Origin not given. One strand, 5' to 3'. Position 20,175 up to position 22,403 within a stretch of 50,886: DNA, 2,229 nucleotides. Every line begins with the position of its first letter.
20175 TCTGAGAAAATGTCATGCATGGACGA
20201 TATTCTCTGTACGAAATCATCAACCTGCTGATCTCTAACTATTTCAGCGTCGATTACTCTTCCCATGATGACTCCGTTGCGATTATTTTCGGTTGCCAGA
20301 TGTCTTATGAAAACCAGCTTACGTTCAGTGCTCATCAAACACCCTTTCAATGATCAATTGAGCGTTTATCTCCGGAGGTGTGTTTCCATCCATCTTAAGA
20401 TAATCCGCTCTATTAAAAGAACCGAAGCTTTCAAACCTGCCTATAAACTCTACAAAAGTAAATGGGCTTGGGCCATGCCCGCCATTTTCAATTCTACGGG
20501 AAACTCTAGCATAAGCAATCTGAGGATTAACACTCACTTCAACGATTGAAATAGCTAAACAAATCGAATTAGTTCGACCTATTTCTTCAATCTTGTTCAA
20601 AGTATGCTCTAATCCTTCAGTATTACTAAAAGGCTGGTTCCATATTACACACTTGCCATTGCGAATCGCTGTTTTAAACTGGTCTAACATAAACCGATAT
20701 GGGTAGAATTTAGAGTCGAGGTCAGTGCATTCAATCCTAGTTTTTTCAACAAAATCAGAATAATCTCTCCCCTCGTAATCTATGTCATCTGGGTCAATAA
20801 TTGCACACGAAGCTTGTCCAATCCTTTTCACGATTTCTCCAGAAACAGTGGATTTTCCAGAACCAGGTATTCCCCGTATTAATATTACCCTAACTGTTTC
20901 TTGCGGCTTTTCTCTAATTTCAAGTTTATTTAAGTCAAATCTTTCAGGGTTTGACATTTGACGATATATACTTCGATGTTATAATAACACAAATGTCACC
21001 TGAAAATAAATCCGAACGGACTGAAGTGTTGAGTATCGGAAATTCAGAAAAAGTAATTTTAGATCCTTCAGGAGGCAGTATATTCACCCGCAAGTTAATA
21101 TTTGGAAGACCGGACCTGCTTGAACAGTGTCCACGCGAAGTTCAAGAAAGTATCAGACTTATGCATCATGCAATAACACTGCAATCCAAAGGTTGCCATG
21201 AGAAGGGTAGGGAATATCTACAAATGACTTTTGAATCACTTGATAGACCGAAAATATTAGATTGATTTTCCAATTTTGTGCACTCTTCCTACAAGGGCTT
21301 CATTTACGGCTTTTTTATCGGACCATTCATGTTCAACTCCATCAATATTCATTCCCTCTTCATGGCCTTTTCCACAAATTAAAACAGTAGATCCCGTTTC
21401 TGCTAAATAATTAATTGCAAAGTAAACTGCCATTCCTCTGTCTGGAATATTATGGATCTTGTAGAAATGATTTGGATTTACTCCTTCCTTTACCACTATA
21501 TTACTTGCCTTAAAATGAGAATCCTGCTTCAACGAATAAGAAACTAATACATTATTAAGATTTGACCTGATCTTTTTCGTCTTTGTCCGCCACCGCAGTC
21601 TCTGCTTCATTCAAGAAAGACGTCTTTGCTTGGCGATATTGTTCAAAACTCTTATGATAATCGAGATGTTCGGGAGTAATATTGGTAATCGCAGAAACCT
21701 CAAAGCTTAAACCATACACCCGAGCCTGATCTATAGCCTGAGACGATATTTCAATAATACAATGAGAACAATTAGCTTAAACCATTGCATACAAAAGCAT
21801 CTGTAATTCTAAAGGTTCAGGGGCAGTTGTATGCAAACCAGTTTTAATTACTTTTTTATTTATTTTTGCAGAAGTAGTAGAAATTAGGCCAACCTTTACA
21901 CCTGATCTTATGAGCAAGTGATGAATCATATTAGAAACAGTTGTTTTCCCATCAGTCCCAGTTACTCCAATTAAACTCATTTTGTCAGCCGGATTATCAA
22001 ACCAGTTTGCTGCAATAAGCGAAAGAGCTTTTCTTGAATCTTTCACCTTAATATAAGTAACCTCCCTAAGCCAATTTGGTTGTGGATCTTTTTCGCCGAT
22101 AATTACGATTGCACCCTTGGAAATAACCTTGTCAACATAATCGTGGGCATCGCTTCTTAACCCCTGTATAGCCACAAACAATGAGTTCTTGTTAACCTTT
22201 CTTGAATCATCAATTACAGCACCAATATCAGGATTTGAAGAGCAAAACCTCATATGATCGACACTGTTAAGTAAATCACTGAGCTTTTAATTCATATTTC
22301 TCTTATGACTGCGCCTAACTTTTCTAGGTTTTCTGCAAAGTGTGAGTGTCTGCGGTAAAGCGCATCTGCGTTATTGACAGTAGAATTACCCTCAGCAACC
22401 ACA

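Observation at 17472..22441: Lesions concentrate in cytoplasmic peptidoglycan-precursor genes, while the membrane and periplasmic steps stay intact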

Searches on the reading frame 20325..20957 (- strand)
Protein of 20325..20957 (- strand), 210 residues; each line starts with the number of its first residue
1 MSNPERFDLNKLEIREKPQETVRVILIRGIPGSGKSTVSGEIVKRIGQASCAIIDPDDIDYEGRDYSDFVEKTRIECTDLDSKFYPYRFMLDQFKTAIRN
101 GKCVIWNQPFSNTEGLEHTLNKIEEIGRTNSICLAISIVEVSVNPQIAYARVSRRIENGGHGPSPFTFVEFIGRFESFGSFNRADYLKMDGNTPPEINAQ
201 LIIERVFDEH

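Call 4: search_protein_families(library=pfam, proteins=[window:20325-20957:-], max_evalue=0.01)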
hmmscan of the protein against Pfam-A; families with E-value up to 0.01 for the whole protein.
window:20325-20957:- (210 aa): 7 families
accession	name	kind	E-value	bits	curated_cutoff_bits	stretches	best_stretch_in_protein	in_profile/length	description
PF06414.18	Zeta_toxin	-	1.4e-08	34.8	22.3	1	17-159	11-147/199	Zeta toxin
PF13671.12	AAA_33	-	2.9e-08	34.6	27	1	24-161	1-124/143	AAA domain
PF13238.12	AAA_18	-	6.7e-05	23.8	29.4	1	25-69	1-31/128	AAA domain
PF13191.12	AAA_16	-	0.0059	17.5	32.6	1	20-72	22-72/167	AAA ATPase domain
PF24883.2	NPHP3_N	-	0.0072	17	24.8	1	20-48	20-48/164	Nephrocystin 3, N-terminal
PF08433.16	KTI12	-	0.0083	16.1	22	0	25-68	4-49/271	Chromatin associated protein KTI12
PF20720.3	nSTAND3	-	0.0097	16.1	27.2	0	21-59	16-54/155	Novel STAND NTPase 3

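Call 38: search_solved_structures(query=window:20325-20957:-, max_evalue=0.01)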
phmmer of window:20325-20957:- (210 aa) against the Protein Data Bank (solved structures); distinct sequences matched with E-value up to 0.01: 0.
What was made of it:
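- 20325..20957 (-): Inserted P-loop kinase (AAA_33/Zeta_toxin-like) from a rare family. Absent from this position in all relatives examined. No PDB sequence hit (call 38).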

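Call 39: search_protein_families(library=ncbifam, proteins=[window:20325-20957:-], max_evalue=0.00001)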
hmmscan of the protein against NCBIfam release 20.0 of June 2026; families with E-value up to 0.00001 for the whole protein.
window:20325-20957:- (210 aa): 0 families

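Call 62: search_protein_families(library=padloc, proteins=[window:20325-20957:-], max_evalue=0.01)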
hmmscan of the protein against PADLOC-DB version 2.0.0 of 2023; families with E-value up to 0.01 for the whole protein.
window:20325-20957:- (210 aa): 1 family
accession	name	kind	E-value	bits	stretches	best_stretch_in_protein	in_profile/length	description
PDLC04140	mad8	-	0.0069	13.9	1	23-99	28-77/314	mads_8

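Call 66: search_protein_representatives(protein=window:20325-20957:-)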
Query: 210 residues. Proteins with E-value up to 0.001 (for the whole library): 167; up to 1e-10: 107; up to 1e-30: 12. The best 150 are listed.
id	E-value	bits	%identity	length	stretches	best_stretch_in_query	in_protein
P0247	2.3e-138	474.7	100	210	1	1-210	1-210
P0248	1.2e-38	149.0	39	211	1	24-206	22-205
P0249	7.2e-36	139.9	33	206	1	13-206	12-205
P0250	1.6e-35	138.7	44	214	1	23-182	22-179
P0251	4.6e-35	137.3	44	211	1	22-176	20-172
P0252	7.1e-35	136.7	38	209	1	21-206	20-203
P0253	9.2e-35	136.3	39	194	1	22-188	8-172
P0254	5.4e-34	133.8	36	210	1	21-207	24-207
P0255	3.7e-32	127.8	41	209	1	24-182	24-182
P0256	6.4e-32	127.0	41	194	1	24-183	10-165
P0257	1.0e-31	126.4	38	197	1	19-201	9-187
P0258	9.5e-31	123.2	36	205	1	7-177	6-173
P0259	1.5e-30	122.5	38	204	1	5-205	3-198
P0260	1.8e-30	122.3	37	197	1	23-177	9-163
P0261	2.6e-30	121.8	40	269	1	23-181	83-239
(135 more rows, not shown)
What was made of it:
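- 20325..20957 (-): 167 representatives at E<=1e-3 among 1.84 billion (call 66).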

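Call 69: search_protein_families(library=pfam, alignment_id=A2, max_evalue=0.001)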
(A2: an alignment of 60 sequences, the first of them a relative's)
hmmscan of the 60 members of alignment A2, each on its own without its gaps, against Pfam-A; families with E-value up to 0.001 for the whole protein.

A. member 1, P0247 (210 aa): 3 families
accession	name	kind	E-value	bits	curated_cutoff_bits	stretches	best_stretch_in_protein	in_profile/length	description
PF06414.18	Zeta_toxin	-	1.4e-08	34.8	22.3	1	17-159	11-147/199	Zeta toxin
PF13671.12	AAA_33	-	2.9e-08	34.6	27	1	24-161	1-124/143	AAA domain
PF13238.12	AAA_18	-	6.7e-05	23.8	29.4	1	25-69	1-31/128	AAA domain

B. families by the number of members that match (of 60 scanned): 24 families
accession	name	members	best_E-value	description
PF13671.12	AAA_33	60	4.8e-16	AAA domain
PF06414.18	Zeta_toxin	55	3.7e-12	Zeta toxin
PF13238.12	AAA_18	29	2.3e-08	AAA domain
PF08433.16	KTI12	21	3.7e-06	Chromatin associated protein KTI12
PF13191.12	AAA_16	17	4.5e-06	AAA ATPase domain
PF13401.12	AAA_22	11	3.5e-05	AAA domain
PF24883.2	NPHP3_N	9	2.4e-05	Nephrocystin 3, N-terminal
PF02223.23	Thymidylate_kin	6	3.2e-06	Thymidylate kinase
PF01583.26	APS_kinase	6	5.1e-05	Adenylylsulphate kinase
PF20720.3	nSTAND3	3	0.00012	Novel STAND NTPase 3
PF13207.12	AAA_17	3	0.00013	AAA domain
PF01443.25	Viral_helicase1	2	0.00023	Viral superfamily 1 RNA helicase core domain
PF00005.33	ABC_tran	2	0.00073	ABC transporter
PF01078.27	Mg_chelatase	1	8.8e-06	Magnesium chelatase, subunit ChlI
PF01935.23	DUF87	1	0.00013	Helicase HerA, central domain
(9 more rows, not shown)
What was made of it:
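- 20325..20957 (-): Pfam (calls 4, 69).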

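Call 71: predict_structure(alignment_id=A2)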
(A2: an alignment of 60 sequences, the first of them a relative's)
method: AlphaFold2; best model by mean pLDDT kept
length: 210 residues; sequences in the alignment: 60
mean_pLDDT: 94.3   pTM: 0.86
mean pLDDT of the five models: 94.3, 93.3, 93.3, 93.1, 92.8
residues with pLDDT >= 90: 180; 70-90: 27; 50-70: 2; < 50: 1
segments of 3 or more residues with pLDDT < 50: none
pLDDT, mean of each block of 10 residues (from residue 1): 73 81 97 98 98 97 98 98 98 98 97 95 98 97 98 97 96 88 92 98 88
secondary structure, 60 per line:
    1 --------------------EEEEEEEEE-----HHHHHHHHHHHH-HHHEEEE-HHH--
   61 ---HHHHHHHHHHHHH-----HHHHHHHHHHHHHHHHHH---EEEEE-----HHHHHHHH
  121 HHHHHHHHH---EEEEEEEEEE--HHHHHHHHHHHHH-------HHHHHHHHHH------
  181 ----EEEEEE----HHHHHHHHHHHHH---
elements in order: E21-29 H35-46 E51-54 H64-76 H82-99 E103-107 H113-129 E133-142 H145-157 H165-174 E185-190 H195-207
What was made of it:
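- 20325..20957 (-): AF2 model pLDDT 94 (call 71).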

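Call 73: fold_search(model_id=the predicted structure, library=pdb)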
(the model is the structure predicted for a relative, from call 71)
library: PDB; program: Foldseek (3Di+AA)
matches with E <= 10: 1572; with E <= 0.001: 414
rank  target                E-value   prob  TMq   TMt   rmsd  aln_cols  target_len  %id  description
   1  9drz_A                2.8e-08  1.00  0.59  0.74   3.7       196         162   15  Structure of Lichtheimia corymbifera Kinase in complex with GDP and MG (released 2024-10-16)
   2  9drz_C                5.9e-08  1.00  0.57  0.73   3.8       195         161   15  Structure of Lichtheimia corymbifera Kinase in complex with GDP and MG (released 2024-10-16)
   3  2jat_B                2.1e-07  1.00  0.50  0.54   7.4       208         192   16  Structure of deoxyadenosine kinase from M.mycoides with products dcmp and a flexible dcdp bound (released 2007-01-03)
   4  2jat_A                2.7e-07  1.00  0.51  0.56   7.4       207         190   16  Structure of deoxyadenosine kinase from M.mycoides with products dcmp and a flexible dcdp bound (released 2007-01-03)
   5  2rhm_C                3.2e-07  1.00  0.58  0.64   5.8       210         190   13  Crystal structure of a putative kinase (caur_3907) from chloroflexus aurantiacus j-10-fl at 1.70 A resolution (released 2007-11-20)
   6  3t61_B                3.4e-07  1.00  0.50  0.58   6.8       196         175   15  Crystal Structure of a gluconokinase from Sinorhizobium meliloti 1021 (released 2011-08-17)
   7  1ko1_B                3.7e-07  1.00  0.54  0.66   5.9       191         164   19  Crystal structure of gluconate kinase (released 2002-05-29)
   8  2rhm_D                5.0e-07  1.00  0.59  0.66   5.9       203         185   14  Crystal structure of a putative kinase (caur_3907) from chloroflexus aurantiacus j-10-fl at 1.70 A resolution (released 2007-11-20)
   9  1knq_A                8.3e-07  1.00  0.54  0.63   6.2       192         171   18  Crystal structure of gluconate kinase (released 2002-05-29)
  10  3a4n_A                1.0e-06  1.00  0.60  0.54   5.3       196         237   15  Crystal structure of archaeal O-phosphoseryl-tRNA(Sec) kinase (released 2009-10-20)
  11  2jas_E                1.1e-06  1.00  0.53  0.57   8.5       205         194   19  Structure of deoxyadenosine kinase from M.mycoides with bound dATP (released 2007-01-03)
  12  2bwj_A                1.1e-06  1.00  0.52  0.55   6.0       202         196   13  Structure of adenylate kinase 5 (released 2005-07-21)
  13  2bwj_F                1.1e-06  1.00  0.55  0.59   5.5       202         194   14  Structure of adenylate kinase 5 (released 2005-07-21)
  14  2jas_C                1.3e-06  1.00  0.52  0.56   7.4       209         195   17  Structure of deoxyadenosine kinase from M.mycoides with bound dATP (released 2007-01-03)
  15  8puu_A                1.3e-06  1.00  0.54  0.53   7.3       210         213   14  Giardia intestinalis deoxyadenosine kinase forms a functional tetramer (released 2024-10-30)
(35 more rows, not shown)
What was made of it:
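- On Zeta/PezT toxin (UDP-GlcNAc 3'-kinase) for ORF 20325-20957: Foldseek ranks zeta toxins 21st and 42nd, behind generic kinases (call 73).
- Tried and rejected: Rejected as unspecific (calls 38, 62, 69, 73).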

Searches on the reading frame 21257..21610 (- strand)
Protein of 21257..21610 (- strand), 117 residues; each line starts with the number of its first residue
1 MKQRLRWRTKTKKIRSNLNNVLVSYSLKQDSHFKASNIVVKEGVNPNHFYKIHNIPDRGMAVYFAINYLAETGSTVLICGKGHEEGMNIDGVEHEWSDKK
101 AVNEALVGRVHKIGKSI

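Call 4: search_protein_families(library=pfam, proteins=[window:21257-21610:-], max_evalue=0.01)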
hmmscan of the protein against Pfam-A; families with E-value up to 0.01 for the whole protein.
window:21257-21610:- (117 aa): 0 families

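Call 34: find_encoding_contigs(protein=window:21257-21610:-, flank=10000, max_places=10)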
Protein window:21257-21610:- (117 aa): 3 contigs read that carry it; 3 places shown.
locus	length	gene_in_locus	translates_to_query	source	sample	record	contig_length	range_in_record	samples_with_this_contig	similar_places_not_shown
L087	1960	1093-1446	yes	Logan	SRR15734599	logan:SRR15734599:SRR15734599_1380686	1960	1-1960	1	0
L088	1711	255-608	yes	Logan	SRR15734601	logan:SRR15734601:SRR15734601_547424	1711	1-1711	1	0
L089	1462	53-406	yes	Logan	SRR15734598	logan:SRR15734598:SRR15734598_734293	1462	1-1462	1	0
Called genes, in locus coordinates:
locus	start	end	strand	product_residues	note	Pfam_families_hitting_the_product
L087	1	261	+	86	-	?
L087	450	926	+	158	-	PF01225:Mur_ligase (weak), PF08245:Mur_ligase_M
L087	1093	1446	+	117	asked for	-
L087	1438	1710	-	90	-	-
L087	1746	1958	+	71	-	?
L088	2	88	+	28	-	?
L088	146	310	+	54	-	PF08245:Mur_ligase_M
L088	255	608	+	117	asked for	-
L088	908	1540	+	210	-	PF06414:Zeta_toxin, PF13671:AAA_33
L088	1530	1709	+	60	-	?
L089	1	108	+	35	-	?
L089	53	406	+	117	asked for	-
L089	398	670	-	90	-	-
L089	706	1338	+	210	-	PF06414:Zeta_toxin, PF13671:AAA_33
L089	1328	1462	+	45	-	?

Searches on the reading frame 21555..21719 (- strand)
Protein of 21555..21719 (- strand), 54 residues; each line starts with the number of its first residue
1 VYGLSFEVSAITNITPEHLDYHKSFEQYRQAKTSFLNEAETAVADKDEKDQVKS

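Call 4: search_protein_families(library=pfam, proteins=[window:21555-21719:-], max_evalue=0.01)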
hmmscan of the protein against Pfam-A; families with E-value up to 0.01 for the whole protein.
window:21555-21719:- (54 aa): 1 family
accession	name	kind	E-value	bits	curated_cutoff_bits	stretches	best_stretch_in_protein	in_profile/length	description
PF08245.18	Mur_ligase_M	-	6e-11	43.1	24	1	3-49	76-126/200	Mur ligase middle domain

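Call 54: find_encoding_contigs(protein=window:21555-21719:-, flank=10000, max_places=10)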
Protein window:21555-21719:- (54 aa): 2 contigs read that carry it; 2 places shown.
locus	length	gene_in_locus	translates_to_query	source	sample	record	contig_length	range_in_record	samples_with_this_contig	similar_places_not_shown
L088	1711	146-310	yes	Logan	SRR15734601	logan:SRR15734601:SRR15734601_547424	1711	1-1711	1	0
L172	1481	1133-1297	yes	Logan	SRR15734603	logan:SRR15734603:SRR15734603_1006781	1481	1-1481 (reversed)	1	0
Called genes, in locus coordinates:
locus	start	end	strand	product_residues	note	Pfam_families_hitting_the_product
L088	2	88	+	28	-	?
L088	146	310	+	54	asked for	PF08245:Mur_ligase_M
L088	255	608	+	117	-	-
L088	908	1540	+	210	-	PF06414:Zeta_toxin, PF13671:AAA_33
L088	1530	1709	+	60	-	?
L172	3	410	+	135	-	?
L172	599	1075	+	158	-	PF01225:Mur_ligase (weak), PF08245:Mur_ligase_M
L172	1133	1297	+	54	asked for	PF08245:Mur_ligase_M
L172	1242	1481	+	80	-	?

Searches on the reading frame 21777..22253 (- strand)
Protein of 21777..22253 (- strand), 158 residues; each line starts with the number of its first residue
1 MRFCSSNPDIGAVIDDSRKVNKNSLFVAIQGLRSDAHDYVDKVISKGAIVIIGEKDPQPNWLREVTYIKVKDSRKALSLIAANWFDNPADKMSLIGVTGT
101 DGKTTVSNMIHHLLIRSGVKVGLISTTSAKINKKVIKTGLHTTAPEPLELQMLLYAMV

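Call 4: search_protein_families(library=pfam, proteins=[window:21777-22253:-], max_evalue=0.01)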
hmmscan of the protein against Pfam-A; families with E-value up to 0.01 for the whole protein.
window:21777-22253:- (158 aa): 2 families
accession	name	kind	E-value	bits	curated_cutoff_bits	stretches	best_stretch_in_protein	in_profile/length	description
PF08245.18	Mur_ligase_M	-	5.4e-08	33.5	24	1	97-157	1-52/200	Mur ligase middle domain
PF01225.30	Mur_ligase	-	4.7e-07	30.5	21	1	16-83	8-93/95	Mur ligase family, catalytic domain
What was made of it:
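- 21257..22253 (-): murE pseudogene. TAA nonsense at 21777-21779, frameshift at about 21560-21600, and a junction near 21486-21495 left by an in-frame deletion of about 435 bp. The C-terminal motif GKGHE is retained. Pfam fragments (call 4).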

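Call 33: find_encoding_contigs(protein=window:21777-22253:-, flank=10000, max_places=10)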
Protein window:21777-22253:- (158 aa): no gene with exactly this product is on record in the collection.
